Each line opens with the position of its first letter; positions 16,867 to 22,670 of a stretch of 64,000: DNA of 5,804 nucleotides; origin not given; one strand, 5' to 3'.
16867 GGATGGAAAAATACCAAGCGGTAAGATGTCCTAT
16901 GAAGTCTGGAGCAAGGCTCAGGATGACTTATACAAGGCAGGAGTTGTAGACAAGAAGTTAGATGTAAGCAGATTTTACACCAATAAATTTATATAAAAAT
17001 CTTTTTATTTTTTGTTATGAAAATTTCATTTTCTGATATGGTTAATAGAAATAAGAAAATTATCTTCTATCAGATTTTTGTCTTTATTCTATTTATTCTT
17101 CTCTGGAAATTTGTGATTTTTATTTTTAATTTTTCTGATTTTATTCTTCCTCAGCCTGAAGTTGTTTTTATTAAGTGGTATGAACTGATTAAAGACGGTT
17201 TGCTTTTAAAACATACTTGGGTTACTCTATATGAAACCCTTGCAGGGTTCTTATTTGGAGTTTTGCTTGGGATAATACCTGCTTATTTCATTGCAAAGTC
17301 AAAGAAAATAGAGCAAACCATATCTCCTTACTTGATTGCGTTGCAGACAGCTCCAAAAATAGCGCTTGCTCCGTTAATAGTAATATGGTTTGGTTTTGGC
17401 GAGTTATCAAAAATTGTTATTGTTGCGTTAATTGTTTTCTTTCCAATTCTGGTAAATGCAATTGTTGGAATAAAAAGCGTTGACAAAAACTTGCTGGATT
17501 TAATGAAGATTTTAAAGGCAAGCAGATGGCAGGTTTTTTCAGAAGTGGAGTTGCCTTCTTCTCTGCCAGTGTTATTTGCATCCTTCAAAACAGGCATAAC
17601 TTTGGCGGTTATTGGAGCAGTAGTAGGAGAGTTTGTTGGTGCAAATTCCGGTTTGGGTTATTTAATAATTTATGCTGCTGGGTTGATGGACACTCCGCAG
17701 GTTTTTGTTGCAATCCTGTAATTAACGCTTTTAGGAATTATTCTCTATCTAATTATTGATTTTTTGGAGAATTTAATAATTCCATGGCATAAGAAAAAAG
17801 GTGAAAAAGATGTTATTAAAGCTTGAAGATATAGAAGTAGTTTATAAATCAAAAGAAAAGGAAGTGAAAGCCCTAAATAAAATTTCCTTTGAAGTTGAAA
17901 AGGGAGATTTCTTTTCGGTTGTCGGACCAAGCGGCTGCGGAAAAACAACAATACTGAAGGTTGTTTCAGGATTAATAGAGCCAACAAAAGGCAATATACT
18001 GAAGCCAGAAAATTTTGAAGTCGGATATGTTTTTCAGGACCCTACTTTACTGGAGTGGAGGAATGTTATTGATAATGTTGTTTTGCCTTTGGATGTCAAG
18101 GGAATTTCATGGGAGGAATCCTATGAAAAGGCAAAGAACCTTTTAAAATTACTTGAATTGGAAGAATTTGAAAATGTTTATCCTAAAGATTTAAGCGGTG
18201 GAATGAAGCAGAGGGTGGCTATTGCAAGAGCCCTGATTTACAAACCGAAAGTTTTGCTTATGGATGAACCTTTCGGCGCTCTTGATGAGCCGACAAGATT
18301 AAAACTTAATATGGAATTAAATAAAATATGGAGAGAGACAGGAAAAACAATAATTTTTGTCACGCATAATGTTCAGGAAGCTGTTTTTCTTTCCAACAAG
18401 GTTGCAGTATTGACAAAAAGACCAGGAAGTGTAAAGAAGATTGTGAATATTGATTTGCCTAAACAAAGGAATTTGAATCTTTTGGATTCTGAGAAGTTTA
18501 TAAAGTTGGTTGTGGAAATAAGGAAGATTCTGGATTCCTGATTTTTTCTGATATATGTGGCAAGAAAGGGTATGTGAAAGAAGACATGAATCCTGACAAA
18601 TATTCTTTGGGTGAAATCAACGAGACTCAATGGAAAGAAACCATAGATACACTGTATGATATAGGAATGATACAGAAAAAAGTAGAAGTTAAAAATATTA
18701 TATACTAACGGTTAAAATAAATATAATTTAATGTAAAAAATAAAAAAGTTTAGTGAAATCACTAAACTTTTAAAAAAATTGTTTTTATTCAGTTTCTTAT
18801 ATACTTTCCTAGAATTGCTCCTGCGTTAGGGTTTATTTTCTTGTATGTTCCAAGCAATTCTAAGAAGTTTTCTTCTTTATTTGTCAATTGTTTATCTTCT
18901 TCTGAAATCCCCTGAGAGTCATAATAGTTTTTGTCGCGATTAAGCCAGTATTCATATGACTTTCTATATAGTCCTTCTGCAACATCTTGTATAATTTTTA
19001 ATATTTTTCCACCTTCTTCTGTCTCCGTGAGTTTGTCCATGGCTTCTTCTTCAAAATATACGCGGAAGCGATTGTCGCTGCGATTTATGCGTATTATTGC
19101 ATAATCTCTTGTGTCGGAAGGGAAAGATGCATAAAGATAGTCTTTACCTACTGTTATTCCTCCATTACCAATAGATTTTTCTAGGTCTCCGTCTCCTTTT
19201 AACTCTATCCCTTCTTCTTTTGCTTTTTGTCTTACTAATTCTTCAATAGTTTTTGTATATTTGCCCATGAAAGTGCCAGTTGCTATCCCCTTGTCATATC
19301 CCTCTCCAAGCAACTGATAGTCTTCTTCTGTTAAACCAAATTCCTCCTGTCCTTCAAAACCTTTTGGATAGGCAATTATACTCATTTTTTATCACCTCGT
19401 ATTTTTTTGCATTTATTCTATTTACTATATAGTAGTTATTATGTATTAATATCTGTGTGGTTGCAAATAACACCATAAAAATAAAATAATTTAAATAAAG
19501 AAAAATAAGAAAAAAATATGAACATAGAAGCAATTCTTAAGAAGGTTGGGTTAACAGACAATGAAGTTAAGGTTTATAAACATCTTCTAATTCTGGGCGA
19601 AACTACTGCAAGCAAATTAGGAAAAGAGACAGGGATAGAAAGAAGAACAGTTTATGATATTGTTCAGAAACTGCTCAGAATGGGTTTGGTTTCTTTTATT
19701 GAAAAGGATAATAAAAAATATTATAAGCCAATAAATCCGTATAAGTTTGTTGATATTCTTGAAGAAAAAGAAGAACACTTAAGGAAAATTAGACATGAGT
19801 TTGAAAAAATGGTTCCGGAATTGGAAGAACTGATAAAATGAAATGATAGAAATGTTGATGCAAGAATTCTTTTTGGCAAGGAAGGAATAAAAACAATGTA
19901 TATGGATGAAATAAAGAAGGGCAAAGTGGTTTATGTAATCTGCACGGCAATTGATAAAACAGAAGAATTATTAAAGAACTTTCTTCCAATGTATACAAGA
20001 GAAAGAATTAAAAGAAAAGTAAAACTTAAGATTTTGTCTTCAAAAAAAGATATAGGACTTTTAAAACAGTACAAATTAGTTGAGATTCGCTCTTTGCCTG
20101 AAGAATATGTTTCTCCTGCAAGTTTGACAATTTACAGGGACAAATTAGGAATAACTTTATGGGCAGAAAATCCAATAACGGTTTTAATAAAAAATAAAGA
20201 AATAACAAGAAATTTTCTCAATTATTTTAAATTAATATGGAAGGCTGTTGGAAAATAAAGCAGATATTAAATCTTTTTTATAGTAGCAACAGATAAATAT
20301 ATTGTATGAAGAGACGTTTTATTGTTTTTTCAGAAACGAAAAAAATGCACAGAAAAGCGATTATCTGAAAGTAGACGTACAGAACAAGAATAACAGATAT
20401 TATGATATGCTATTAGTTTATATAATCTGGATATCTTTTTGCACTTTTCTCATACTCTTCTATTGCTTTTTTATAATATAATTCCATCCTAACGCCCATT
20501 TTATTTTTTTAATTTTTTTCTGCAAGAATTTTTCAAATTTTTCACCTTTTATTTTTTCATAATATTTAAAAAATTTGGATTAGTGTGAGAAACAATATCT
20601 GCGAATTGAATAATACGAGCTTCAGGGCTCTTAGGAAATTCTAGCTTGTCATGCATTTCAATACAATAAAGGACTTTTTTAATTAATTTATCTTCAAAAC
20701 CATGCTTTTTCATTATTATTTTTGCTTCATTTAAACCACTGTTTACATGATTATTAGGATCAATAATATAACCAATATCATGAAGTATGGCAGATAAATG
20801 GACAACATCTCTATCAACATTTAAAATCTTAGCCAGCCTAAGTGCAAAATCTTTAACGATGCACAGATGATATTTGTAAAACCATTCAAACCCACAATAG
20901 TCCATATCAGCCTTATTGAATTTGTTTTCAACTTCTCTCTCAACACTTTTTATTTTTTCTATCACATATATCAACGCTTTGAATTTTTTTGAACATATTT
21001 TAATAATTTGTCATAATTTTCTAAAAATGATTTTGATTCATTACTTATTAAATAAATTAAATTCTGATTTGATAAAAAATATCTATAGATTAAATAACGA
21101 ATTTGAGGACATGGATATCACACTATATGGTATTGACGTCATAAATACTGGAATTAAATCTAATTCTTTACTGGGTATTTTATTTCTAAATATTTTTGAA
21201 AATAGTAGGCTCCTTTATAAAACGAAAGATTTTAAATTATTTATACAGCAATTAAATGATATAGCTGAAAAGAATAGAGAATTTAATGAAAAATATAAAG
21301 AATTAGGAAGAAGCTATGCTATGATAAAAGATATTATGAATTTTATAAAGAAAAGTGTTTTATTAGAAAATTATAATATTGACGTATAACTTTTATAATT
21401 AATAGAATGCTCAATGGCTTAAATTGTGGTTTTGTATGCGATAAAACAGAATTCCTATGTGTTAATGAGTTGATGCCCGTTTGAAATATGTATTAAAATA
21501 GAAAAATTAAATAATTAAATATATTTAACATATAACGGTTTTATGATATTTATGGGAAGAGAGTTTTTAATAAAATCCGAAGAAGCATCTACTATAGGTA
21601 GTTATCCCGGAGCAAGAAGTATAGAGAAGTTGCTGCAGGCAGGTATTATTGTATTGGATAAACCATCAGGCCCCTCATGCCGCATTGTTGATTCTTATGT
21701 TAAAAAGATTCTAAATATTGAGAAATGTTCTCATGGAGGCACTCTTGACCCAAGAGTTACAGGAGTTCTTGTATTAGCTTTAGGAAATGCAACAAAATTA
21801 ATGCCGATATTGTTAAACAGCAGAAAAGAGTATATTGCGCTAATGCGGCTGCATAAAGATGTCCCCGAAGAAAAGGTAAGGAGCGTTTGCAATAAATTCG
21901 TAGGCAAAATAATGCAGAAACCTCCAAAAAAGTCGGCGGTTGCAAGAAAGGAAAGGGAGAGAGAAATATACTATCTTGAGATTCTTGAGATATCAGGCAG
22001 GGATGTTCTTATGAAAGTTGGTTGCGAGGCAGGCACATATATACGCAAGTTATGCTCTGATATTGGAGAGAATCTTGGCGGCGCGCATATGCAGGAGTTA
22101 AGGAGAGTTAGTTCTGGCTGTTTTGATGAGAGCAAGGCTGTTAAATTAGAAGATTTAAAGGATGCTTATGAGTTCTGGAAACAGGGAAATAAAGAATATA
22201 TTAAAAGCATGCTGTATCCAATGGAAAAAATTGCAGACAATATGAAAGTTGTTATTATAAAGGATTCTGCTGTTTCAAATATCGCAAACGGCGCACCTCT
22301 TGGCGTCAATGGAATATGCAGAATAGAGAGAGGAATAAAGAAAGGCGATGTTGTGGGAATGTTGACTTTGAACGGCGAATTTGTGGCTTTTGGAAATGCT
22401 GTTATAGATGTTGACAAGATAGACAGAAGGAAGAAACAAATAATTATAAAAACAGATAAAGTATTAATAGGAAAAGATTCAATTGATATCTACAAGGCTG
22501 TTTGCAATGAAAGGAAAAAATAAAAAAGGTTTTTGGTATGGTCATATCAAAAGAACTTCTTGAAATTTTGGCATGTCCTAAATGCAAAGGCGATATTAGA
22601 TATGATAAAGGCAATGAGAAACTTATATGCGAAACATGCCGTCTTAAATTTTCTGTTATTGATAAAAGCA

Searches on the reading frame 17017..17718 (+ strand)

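Call 71: search_protein_families(library=pfam, proteins=[window:17017-17718:+], max_evalue=0.00001)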
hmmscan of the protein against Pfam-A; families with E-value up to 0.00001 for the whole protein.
window:17017-17718:+ (234 aa): 1 family
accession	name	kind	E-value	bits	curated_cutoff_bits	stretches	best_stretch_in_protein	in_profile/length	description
PF00528.27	BPD_transp_1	-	8.9e-30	104.2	26.4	1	81-229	1-153/184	Binding-protein-dependent transport system inner membrane component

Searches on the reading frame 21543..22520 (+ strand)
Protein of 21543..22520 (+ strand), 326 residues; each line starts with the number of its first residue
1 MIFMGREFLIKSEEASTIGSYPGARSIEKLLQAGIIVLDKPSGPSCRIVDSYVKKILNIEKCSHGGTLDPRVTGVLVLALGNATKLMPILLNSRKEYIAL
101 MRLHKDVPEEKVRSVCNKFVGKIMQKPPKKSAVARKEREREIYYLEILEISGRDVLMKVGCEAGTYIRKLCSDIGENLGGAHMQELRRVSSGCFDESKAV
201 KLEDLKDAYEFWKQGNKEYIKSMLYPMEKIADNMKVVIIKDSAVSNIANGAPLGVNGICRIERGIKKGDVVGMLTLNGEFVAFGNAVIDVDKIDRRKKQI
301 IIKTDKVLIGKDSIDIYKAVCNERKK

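Call 71: search_protein_families(library=pfam, proteins=[window:21543-22520:+], max_evalue=0.00001)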
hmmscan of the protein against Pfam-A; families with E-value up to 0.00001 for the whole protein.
window:21543-22520:+ (326 aa): 5 families
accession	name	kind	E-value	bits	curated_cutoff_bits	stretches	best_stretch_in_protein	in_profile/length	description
PF01509.24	TruB_N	-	9.9e-28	97.8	27.3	2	54-107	1-54/149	TruB family pseudouridylate synthase (N terminal domain)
PF16198.10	TruB_C_2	-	7.8e-22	77.6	29.3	1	168-230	1-64/66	tRNA pseudouridylate synthase B C-terminal domain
PF01472.26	PUA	-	2.3e-12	47.1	24.8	1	236-308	2-74/74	PUA domain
PF08068.17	DKCLD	-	6.5e-08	33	27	1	16-46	24-54/58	DKCLD (NUC011) domain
PF21238.2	Pus10_C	-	2.1e-07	31.2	27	1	92-171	121-202/232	Pus10, C-terminal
